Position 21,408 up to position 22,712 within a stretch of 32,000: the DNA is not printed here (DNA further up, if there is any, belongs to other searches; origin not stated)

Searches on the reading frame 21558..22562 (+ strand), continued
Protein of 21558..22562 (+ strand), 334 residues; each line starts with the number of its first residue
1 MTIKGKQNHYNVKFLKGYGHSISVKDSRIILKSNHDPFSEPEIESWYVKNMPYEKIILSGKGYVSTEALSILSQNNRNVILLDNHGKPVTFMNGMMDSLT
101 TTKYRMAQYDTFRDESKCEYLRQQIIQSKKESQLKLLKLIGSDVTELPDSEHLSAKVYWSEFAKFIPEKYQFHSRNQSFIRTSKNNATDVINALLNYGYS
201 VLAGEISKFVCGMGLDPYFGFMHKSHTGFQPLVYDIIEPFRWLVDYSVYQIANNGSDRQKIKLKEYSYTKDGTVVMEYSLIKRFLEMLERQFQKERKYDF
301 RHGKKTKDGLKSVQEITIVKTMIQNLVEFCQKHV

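Call 37: find_related_loci(query=window:21558-22562:+, collection=metagenome_contigs, flank=10000)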
Query window:21558-22562:+ (334 aa) in metagenome_contigs; peptide patterns used: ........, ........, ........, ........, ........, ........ (x = any residue, [..] = any of these).
180 stretches matched a pattern; 42 encode a relative of the query (tblastn E <= 1e-3); 42 distinct loci.
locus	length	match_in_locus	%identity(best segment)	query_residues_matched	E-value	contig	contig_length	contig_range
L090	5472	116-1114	83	1-333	0e+0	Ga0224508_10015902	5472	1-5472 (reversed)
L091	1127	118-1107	83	1-330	0e+0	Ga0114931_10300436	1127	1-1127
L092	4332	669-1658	82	1-330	0e+0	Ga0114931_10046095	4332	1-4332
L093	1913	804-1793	82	1-330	0e+0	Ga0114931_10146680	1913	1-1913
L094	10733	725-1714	82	1-330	0e+0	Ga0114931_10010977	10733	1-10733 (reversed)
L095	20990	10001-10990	82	1-330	0e+0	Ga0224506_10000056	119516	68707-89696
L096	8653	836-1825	79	1-330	0e+0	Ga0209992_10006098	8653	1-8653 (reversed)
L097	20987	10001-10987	79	1-329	0e+0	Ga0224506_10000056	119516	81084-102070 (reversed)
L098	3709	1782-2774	79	1-331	0e+0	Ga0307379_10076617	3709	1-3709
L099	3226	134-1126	79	1-331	0e+0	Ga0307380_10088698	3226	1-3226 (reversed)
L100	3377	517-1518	75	1-333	0e+0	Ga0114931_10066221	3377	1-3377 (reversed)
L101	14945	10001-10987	69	1-330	7e-161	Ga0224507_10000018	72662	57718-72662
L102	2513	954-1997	65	1-330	9e-170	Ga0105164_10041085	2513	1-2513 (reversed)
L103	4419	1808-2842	66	1-330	2e-162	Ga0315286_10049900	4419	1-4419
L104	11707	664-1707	64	1-330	5e-157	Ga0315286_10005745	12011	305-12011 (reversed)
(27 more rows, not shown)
